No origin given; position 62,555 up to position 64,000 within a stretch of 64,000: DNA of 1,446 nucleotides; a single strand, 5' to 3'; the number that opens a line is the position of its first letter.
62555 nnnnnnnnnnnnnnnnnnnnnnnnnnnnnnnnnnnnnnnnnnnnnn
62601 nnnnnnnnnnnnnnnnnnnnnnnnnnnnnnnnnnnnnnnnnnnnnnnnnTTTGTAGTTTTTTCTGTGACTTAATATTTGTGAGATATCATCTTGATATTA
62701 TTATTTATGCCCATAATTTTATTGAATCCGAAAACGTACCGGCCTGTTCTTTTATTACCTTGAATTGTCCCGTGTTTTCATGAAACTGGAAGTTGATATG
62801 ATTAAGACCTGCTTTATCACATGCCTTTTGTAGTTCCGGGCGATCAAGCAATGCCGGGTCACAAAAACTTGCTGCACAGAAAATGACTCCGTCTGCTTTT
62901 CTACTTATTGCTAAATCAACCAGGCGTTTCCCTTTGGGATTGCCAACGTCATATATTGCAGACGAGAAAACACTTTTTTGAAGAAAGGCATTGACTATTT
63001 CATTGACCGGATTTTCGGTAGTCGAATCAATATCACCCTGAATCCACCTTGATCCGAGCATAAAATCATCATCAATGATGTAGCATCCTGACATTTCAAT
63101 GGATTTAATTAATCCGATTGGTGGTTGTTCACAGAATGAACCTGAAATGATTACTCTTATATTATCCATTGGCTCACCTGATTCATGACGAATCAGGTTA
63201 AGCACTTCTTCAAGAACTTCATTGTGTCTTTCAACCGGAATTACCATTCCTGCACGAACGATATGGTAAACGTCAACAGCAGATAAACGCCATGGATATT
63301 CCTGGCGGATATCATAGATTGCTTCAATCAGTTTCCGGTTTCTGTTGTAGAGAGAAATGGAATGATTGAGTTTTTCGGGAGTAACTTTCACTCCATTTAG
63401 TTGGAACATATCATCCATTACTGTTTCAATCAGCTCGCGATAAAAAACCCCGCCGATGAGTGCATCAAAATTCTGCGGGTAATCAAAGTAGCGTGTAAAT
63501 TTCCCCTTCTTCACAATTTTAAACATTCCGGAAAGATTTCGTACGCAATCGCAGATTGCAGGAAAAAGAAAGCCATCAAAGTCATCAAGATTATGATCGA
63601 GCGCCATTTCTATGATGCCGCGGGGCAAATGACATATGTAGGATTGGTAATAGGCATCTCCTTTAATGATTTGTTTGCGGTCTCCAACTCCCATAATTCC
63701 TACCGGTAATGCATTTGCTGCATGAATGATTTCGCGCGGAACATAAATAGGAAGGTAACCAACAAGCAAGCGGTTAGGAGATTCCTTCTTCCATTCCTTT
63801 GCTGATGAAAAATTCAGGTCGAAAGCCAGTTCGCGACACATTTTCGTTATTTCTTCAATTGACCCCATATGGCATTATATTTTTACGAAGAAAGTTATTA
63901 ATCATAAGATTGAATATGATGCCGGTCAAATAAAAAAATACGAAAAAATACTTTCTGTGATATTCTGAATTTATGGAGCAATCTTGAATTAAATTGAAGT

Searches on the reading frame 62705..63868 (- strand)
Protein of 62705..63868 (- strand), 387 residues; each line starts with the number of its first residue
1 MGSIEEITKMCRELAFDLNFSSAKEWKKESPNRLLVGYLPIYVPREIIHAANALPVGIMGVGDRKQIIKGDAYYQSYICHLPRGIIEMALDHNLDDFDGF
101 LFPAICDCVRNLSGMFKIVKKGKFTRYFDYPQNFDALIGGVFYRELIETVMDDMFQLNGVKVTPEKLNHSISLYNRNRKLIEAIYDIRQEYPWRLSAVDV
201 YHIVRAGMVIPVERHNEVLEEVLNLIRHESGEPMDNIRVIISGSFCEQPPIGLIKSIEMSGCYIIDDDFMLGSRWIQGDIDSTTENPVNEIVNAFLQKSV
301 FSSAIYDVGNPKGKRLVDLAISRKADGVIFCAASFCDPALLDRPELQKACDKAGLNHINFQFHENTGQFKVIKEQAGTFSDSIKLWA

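Call 7: search_protein_families(library=ncbifam, proteins=[window:62705-63868:-], max_evalue=1e-20)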
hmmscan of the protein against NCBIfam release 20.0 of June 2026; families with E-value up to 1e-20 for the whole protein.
window:62705-63868:- (387 aa): 3 families
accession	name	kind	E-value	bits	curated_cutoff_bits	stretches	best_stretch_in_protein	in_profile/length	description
TIGR02263.1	benz_CoA_red_C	equivalog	1.1e-136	455.8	421.15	1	7-383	4-380/380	benzoyl-CoA reductase subunit C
NF052456.1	HyiscapDhHadC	equivalog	2.7e-44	151.6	700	1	22-381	18-370/372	(R)-2-hydroxyisocaproyl-CoA dehydratase subunit beta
NF040772.1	double_cubane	equivalog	7.2e-28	97.7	350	1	25-359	12-348/372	double-cubane-cluster-containing anaerobic reductase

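Call 33: find_encoding_contigs(protein=window:62705-63868:-, flank=10000, max_places=4)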
Protein window:62705-63868:- (387 aa): 7 contigs read that carry it; 4 places shown.
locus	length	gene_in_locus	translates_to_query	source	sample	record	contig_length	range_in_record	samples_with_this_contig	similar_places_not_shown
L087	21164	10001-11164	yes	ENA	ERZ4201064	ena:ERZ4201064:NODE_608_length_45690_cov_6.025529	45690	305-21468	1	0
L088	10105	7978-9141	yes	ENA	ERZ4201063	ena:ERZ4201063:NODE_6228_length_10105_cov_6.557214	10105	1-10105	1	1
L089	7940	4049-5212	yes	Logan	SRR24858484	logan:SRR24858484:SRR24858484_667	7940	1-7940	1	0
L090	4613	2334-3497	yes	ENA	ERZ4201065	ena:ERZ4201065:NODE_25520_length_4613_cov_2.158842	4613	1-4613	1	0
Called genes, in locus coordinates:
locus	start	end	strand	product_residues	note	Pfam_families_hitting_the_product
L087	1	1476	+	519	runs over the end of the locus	PF18962:Por_Secre_tail (weak)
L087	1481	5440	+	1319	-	PF19408:PKD_6 (weak)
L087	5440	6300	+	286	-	PF18962:Por_Secre_tail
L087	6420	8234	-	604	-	-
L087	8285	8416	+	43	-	-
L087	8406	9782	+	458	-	PF01212:Beta_elim_lyase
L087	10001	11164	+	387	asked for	PF06050:HGD-D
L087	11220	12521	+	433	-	PF06050:HGD-D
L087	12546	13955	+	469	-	PF00370:FGGY_N (faint), PF01869:BcrAD_BadFG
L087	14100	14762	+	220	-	PF01553:Acyltransferase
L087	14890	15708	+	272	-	PF01869:BcrAD_BadFG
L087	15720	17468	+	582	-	PF00501:AMP-binding, PF23562:AMP-binding_C_3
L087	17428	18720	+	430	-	PF06050:HGD-D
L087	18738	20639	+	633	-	PF02558:ApbA, PF03721:UDPG_MGDP_dh_N (weak), PF08546:ApbA_C, PF01869:BcrAD_BadFG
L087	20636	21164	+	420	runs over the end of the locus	PF00108:Thiolase_N, PF02803:Thiolase_C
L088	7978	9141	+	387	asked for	PF06050:HGD-D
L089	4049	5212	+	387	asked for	PF06050:HGD-D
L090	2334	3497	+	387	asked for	PF06050:HGD-D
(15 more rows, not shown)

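Call 34: search_protein_families(library=ncbifam, proteins=[L087:8406-9782:+, L087:6420-8234:-], max_evalue=1e-15)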
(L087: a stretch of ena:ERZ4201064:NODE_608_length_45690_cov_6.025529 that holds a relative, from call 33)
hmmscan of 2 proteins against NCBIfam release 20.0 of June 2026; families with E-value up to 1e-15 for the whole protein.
L087:8406-9782:+ (458 aa): 4 families
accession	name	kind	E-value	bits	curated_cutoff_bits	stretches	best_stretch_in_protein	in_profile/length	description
NF009709.0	PRK13238.1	subfamily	2.4e-202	672.8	285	1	3-456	4-459/463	tryptophanase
NF053783.1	TphnTnaApg1401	equivalog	2.7e-162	540.9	750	1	7-456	6-455/457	tryptophanase TnaA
TIGR02618.1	tyr_phenol_ly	equivalog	1.1e-153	512.4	720.7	1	8-456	2-450/450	tyrosine phenol-lyase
TIGR02617.1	tnaA_trp_ase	equivalog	4.2e-152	507.4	825.8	1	4-455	1-464/467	tryptophanase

L087:6420-8234:- (604 aa): 0 families
